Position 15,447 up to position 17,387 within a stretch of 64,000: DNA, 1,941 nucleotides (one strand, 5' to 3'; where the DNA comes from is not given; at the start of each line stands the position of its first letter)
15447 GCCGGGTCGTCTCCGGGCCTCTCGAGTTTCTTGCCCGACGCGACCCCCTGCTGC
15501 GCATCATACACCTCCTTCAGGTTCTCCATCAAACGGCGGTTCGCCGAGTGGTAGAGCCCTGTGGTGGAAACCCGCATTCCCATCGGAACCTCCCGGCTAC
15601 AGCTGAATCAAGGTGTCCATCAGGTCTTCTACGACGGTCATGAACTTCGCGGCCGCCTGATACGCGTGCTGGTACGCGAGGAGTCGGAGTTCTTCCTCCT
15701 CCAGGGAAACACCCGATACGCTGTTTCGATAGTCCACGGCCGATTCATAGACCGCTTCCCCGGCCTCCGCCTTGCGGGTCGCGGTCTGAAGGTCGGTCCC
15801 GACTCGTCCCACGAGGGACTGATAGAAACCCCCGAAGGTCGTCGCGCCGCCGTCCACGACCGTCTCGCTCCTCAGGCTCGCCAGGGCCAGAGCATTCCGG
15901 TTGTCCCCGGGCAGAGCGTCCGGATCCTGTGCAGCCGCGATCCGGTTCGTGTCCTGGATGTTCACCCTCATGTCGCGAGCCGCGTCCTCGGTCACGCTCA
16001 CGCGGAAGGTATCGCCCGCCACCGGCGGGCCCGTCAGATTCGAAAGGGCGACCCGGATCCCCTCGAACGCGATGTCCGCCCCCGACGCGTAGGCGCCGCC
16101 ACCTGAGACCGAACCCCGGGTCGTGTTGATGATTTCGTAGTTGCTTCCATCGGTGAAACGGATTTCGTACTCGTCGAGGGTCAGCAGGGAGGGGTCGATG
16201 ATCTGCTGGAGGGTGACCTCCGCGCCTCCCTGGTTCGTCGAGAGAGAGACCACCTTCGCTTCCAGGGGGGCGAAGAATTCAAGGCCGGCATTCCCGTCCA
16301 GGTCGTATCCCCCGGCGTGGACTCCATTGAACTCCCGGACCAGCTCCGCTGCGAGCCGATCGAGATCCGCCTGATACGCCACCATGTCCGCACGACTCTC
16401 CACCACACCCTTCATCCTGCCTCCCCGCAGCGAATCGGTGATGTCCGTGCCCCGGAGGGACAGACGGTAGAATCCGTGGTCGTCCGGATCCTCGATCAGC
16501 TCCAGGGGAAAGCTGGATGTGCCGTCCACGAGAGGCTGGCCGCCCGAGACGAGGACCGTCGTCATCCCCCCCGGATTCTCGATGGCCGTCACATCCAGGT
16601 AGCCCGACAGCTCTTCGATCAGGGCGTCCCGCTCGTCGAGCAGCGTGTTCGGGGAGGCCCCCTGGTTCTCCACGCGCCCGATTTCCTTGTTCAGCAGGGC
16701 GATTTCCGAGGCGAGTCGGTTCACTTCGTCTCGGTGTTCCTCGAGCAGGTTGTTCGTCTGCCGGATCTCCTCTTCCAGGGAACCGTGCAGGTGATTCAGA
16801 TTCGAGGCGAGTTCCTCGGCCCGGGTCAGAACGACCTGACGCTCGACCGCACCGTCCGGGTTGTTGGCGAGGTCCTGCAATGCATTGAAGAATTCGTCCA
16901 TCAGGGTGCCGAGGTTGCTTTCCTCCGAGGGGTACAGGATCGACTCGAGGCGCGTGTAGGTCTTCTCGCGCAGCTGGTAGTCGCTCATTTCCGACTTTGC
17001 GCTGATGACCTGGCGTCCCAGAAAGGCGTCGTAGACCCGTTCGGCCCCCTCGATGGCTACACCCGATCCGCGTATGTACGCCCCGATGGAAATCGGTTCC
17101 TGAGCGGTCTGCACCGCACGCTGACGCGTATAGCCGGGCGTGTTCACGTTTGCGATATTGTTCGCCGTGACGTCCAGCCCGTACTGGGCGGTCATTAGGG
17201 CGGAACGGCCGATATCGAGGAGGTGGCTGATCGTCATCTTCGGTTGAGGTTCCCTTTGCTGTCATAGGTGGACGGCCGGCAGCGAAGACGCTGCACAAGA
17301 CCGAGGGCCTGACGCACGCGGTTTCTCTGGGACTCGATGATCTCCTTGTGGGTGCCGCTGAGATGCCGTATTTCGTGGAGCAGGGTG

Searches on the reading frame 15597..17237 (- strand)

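Call 90: search_protein_families(library=pfam, proteins=[window:15597-17237:-], max_evalue=0.00001)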
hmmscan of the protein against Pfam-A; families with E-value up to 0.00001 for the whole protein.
window:15597-17237:- (546 aa): 3 families
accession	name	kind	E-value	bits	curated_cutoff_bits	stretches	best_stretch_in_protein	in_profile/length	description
PF22638.1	FlgK_D1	-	5.8e-66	222.9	28.6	1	95-322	2-233/233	Flagellar hook-associated protein FlgK helical domain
PF00460.25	Flg_bb_rod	-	5.4e-11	42.7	20.7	1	7-37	1-31/31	Flagella basal body rod protein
PF06429.18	Flg_bbr_C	-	4.9e-08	32.8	23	1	507-546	7-46/46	Flagellar basal body rod FlgEFG protein C-terminal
